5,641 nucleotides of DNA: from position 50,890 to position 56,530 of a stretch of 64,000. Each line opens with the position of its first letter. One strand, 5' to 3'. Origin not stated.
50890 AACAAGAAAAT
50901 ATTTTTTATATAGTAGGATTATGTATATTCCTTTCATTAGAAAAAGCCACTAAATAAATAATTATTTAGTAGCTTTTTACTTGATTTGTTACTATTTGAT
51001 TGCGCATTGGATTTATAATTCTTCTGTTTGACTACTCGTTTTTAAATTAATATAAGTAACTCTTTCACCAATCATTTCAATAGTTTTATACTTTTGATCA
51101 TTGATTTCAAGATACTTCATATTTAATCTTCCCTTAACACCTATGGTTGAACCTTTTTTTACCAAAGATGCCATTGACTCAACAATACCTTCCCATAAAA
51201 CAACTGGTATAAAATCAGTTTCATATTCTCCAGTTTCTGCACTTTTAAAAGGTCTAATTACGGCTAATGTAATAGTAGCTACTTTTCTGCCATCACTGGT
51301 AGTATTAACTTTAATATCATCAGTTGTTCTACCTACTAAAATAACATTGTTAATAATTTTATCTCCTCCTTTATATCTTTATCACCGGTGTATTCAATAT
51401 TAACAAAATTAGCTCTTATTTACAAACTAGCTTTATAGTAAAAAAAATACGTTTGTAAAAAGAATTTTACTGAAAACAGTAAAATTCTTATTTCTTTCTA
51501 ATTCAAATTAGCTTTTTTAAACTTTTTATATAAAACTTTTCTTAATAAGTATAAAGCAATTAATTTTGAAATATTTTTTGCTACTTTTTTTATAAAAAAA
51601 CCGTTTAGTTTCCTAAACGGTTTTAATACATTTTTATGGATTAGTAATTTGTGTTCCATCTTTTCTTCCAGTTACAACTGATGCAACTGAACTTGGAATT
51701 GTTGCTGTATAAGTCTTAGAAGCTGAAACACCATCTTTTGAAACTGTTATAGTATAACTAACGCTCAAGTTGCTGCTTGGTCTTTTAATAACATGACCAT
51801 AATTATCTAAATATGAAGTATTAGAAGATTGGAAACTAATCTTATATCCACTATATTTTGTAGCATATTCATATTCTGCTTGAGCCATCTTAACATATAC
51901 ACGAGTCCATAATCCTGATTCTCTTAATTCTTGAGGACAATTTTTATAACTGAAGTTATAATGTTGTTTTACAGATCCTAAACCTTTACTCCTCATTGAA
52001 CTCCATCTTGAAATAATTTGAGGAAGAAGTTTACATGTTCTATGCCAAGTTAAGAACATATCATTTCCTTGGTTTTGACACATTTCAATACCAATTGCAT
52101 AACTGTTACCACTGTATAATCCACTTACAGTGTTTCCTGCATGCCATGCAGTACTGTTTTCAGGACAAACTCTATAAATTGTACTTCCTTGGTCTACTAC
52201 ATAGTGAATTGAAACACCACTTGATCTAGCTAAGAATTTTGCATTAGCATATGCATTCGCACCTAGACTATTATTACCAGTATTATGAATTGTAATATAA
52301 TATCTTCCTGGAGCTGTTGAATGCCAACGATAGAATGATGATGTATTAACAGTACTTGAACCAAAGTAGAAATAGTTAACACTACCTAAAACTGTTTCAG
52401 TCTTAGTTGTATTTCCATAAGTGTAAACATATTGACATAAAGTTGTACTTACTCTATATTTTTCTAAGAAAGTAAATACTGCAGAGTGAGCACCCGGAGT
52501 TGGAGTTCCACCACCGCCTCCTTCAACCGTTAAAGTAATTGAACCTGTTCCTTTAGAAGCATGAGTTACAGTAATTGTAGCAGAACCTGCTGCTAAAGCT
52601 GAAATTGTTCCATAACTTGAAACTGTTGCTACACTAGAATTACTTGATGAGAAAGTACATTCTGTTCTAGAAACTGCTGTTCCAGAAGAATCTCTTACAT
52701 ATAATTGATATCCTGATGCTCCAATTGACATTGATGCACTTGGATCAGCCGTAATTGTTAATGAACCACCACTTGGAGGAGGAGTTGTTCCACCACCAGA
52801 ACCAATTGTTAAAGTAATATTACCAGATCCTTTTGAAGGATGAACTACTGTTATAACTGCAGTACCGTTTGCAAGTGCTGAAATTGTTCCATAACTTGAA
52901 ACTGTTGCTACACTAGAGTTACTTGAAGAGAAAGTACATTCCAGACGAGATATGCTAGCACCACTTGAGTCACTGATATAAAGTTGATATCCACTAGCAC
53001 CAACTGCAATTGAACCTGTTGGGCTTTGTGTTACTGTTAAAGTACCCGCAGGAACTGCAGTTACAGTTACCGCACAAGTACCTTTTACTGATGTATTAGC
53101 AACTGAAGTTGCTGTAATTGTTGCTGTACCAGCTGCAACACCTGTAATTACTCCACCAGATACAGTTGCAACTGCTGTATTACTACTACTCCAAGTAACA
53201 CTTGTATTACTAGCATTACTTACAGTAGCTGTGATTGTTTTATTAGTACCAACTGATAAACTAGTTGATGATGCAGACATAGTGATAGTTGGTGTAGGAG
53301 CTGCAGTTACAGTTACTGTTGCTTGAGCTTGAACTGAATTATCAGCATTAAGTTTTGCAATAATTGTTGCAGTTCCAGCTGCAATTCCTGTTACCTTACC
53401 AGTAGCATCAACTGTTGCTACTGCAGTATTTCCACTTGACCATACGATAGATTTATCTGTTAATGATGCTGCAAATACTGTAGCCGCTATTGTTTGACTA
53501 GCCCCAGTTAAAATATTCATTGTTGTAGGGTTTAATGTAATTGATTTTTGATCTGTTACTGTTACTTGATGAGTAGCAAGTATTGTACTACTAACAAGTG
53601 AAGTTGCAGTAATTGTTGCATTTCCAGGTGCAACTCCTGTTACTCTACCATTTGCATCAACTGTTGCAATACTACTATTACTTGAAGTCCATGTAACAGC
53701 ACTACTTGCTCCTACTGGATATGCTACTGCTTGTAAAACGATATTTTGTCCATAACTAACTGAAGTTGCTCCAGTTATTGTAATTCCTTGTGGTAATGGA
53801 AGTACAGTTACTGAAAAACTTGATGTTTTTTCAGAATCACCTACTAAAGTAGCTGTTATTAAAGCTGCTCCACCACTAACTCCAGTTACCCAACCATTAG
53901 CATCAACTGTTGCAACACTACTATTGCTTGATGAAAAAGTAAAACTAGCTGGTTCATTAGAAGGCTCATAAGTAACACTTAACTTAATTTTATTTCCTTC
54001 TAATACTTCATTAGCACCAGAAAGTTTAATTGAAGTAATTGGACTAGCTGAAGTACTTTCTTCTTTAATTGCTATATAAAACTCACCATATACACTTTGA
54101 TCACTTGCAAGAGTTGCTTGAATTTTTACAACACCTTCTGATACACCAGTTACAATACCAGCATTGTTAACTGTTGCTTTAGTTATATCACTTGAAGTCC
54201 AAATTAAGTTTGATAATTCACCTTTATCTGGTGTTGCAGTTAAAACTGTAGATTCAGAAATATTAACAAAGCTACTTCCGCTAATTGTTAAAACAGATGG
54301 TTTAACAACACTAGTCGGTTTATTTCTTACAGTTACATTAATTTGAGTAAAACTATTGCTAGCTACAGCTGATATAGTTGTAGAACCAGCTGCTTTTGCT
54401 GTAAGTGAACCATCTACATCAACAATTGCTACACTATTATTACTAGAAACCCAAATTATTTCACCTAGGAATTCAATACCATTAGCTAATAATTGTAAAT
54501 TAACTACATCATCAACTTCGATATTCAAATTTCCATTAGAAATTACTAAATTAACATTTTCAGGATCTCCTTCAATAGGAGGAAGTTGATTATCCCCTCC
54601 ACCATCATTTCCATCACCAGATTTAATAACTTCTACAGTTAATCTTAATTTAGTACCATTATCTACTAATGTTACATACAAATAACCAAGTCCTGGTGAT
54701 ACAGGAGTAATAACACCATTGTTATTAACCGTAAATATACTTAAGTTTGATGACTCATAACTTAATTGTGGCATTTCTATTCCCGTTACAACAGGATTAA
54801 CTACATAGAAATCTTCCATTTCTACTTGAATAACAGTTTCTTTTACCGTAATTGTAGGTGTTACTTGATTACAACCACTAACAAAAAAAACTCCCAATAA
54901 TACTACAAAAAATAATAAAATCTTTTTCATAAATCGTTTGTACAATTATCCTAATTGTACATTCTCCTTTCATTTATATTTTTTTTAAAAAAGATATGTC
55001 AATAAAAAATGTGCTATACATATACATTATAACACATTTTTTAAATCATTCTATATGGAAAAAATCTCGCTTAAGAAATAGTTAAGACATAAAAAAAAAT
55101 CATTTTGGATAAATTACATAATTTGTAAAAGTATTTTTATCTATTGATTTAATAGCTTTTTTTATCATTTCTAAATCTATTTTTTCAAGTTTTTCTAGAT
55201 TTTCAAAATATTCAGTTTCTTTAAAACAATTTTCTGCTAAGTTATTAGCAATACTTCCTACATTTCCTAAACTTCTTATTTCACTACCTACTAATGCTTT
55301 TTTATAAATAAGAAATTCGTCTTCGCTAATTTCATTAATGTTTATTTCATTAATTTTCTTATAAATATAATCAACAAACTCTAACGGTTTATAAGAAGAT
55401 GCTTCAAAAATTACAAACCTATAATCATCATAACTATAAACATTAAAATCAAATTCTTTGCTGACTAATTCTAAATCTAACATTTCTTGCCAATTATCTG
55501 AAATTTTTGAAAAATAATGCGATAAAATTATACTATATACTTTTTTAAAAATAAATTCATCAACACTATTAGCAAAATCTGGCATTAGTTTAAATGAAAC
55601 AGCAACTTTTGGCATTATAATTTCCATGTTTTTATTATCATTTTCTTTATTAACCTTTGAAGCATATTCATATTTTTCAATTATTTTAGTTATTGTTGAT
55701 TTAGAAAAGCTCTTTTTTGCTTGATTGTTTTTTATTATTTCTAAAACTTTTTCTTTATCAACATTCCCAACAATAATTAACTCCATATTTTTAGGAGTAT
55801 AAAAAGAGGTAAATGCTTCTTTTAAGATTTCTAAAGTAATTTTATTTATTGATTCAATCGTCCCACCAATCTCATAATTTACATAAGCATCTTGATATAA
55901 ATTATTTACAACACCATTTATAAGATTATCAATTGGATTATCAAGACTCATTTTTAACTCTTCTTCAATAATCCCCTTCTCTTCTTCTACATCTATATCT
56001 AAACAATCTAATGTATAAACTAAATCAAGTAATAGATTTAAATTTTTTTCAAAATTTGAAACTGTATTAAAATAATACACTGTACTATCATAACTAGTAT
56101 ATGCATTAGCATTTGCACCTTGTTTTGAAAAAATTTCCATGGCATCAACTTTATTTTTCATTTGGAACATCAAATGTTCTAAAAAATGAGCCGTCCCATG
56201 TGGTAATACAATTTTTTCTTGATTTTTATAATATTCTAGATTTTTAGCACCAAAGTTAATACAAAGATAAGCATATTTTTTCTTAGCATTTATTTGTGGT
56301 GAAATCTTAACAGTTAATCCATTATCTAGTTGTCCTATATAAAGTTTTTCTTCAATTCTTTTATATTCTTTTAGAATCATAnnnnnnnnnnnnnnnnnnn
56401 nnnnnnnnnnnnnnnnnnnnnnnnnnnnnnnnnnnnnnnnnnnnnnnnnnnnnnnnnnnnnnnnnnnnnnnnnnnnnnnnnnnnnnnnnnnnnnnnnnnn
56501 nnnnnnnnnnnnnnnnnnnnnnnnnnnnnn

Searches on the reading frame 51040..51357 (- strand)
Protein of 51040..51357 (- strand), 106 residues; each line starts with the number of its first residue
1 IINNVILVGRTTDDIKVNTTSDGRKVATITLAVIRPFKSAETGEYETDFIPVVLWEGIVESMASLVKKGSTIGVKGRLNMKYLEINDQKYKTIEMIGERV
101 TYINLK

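Call 52: search_protein_families(library=pfam, proteins=[window:51040-51357:-], max_evalue=0.001)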
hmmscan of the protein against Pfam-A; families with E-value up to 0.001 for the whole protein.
window:51040-51357:- (106 aa): 2 families
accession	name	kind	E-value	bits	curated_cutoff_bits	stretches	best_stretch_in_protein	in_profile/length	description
PF00436.31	SSB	-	1e-19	70.9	26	1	2-100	1-101/104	Single-strand binding protein family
PF01336.31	tRNA_anti-codon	-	0.00038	20.8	27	0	46-96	25-68/75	OB-fold nucleic acid binding domain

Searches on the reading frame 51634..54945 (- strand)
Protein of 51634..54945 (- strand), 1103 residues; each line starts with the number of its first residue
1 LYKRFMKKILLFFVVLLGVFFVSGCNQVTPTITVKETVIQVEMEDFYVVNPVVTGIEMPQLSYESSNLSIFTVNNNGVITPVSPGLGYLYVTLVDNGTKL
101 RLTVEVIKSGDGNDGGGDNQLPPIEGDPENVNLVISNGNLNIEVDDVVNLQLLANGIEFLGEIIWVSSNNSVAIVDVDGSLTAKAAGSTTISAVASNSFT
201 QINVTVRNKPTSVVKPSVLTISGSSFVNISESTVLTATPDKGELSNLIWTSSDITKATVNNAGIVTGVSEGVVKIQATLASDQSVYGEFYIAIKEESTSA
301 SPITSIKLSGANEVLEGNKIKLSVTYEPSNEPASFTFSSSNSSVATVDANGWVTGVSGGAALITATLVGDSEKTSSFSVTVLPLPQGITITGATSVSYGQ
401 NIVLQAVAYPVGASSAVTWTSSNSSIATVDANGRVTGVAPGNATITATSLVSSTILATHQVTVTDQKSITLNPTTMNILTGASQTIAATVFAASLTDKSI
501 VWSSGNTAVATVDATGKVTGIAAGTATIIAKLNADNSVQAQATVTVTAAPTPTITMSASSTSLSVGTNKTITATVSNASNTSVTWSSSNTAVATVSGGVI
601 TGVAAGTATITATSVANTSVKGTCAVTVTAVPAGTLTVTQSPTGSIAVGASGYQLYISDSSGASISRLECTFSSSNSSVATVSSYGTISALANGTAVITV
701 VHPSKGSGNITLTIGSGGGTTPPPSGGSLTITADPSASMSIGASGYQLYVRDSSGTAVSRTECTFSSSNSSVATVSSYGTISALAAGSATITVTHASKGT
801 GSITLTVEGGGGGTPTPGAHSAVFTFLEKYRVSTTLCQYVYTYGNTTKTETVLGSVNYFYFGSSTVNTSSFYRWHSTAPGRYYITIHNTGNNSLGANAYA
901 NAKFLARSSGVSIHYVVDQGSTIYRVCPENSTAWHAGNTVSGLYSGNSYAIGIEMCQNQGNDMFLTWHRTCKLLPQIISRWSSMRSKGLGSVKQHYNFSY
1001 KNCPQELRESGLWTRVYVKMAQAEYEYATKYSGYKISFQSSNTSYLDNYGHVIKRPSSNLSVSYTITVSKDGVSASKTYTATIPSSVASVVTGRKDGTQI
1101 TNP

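Call 4: search_protein_families(library=pfam, proteins=[window:51634-54945:-], max_evalue=0.01)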
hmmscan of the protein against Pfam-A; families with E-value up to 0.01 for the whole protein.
window:51634-54945:- (1103 aa): 7 families
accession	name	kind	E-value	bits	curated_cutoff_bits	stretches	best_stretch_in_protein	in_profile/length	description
PF02368.24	Big_2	-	1.2e-75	249.9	22.8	8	387-449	4-68/79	Bacterial Ig-like domain (group 2)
PF22359.2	Big-like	-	4.1e-19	69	27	2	62-104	4-46/48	Bacterial Ig-like domain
PF01510.30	Amidase_2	-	1.7e-18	67.7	26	1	883-1005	7-130/131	N-acetylmuramoyl-L-alanine amidase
PF21461.3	HL_N-beta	-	1e-11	44.9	27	0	763-807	14-57/57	Hyaluronate lyase, N-terminal beta-sheet domain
PF23486.1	Ig_TMEM132_5th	-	4.2e-10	40.3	28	1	420-467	89-136/137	TMEM132 fifth domain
PF02369.22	Big_1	-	4e-06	27.3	34.9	2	729-814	4-87/93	Bacterial Ig-like domain (group 1)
PF20578.4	aBig_2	-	0.00022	21.4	27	1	1030-1084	31-87/89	Atrophied bacterial Ig domain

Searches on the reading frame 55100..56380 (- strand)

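Call 11: search_protein_families(library=ncbifam, proteins=[window:55100-56380:-], max_evalue=0.00001)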
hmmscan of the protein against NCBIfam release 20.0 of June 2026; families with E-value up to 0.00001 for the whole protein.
window:55100-56380:- (426 aa): 2 families
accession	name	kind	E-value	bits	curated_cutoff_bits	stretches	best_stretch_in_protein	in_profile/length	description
NF047421.1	YfmH_fam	equivalog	8.8e-98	328.3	250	1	5-425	2-423/425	EF-P 5-aminopentanol modification-associated protein YfmH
NF047422.1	YfmF_fam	equivalog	2e-09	36.9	285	1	131-248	124-240/412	EF-P 5-aminopentanol modification-associated protein YfmF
